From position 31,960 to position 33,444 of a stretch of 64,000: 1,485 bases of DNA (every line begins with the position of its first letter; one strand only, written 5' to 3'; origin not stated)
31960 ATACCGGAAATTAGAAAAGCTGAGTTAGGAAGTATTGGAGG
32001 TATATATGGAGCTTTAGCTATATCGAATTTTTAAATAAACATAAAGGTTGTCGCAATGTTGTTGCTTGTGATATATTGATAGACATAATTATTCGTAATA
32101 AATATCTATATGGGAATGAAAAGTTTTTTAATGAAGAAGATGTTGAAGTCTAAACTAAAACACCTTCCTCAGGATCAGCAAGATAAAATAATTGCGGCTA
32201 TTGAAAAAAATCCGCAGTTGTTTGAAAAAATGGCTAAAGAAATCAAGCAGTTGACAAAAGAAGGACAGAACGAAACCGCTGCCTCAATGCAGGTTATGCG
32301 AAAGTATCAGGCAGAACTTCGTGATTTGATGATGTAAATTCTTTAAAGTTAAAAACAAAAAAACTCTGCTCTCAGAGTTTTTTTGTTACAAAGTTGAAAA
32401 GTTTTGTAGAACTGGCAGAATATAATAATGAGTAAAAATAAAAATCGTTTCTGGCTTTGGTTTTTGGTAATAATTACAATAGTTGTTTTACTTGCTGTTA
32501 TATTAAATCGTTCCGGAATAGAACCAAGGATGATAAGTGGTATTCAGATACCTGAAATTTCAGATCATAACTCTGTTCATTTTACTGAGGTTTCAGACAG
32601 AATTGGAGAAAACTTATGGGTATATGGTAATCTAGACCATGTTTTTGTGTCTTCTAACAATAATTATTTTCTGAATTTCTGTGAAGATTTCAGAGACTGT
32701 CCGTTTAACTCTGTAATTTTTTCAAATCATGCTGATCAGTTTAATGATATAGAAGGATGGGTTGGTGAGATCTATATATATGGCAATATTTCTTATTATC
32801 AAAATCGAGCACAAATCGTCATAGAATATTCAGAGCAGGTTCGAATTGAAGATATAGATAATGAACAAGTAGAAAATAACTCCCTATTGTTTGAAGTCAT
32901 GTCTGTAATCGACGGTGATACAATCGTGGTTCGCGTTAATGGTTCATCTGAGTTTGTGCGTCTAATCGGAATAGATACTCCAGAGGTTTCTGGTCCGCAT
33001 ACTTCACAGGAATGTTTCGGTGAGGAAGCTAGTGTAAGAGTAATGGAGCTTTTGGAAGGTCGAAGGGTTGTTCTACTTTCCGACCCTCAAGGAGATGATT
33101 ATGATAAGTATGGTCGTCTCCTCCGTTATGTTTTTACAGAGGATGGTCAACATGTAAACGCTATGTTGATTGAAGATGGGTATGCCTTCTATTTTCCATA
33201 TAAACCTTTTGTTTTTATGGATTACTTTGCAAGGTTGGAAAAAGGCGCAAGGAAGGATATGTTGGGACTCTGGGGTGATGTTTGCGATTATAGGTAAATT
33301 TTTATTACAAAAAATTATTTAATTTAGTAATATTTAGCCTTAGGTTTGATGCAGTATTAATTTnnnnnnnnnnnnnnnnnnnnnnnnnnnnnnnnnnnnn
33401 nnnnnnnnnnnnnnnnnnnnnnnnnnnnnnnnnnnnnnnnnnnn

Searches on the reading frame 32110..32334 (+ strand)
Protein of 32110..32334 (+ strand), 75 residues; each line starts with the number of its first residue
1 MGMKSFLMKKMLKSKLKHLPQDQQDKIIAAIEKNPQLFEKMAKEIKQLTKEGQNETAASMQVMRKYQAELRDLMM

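Call 3: search_protein_families(library=pfam, proteins=[window:32110-32334:+], max_evalue=0.01)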
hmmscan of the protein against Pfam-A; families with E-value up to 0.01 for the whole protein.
window:32110-32334:+ (75 aa): 1 family
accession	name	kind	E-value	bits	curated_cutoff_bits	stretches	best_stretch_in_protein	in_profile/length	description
PF17035.10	BET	-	0.0095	16.5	24.5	0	5-43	3-41/64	Bromodomain extra-terminal - transcription regulation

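Call 38: search_protein_families(library=padloc, proteins=[window:32110-32334:+], max_evalue=0.01)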
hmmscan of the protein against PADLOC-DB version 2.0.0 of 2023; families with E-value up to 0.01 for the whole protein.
window:32110-32334:+ (75 aa): 1 family
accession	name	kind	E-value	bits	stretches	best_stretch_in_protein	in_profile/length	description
PDLC02137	Csn2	-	0.0051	14.8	1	10-61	2-52/220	-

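Call 39: search_protein_families(library=phrogs, proteins=[window:32110-32334:+], max_evalue=0.01)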
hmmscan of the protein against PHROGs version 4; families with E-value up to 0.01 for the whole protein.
window:32110-32334:+ (75 aa): 0 families

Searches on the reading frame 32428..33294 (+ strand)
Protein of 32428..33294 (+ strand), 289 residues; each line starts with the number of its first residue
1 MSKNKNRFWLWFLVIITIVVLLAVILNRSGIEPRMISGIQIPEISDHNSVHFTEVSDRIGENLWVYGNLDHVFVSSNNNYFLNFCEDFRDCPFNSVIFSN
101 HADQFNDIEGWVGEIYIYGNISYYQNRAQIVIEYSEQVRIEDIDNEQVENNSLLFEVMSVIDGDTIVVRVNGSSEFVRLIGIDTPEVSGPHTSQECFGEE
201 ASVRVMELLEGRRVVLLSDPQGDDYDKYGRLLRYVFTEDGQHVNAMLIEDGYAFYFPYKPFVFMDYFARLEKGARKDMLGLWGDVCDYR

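Call 3: search_protein_families(library=pfam, proteins=[window:32428-33294:+], max_evalue=0.01)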
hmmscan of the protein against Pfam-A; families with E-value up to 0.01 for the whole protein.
window:32428-33294:+ (289 aa): 1 family
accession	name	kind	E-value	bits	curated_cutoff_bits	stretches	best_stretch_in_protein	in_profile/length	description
PF00565.23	SNase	-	9.9e-20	71.4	21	1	177-283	2-106/107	Staphylococcal nuclease homologue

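Call 4: search_protein_families(library=ncbifam, proteins=[window:32428-33294:+], max_evalue=0.01)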
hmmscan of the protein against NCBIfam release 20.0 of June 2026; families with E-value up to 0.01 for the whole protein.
window:32428-33294:+ (289 aa): 2 families
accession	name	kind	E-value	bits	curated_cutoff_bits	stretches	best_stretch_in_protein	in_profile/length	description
NF047694.1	TnucaseNucIStaph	equivalog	2.1e-22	79.5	250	1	147-282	39-174/175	thermonuclease NucI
NF047969.1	CaNuclEcnA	equivalog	5.5e-20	71.9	180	1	154-282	6-148/151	calcium-activated nuclease EcnA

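Call 38: search_protein_families(library=padloc, proteins=[window:32428-33294:+], max_evalue=0.01)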
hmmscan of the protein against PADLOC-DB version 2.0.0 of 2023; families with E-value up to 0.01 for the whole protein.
window:32428-33294:+ (289 aa): 1 family
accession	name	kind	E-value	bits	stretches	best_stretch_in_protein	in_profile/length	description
PDLC01096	C3a212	-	8.2e-35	118.3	1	157-284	50-178/279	SNc+LTD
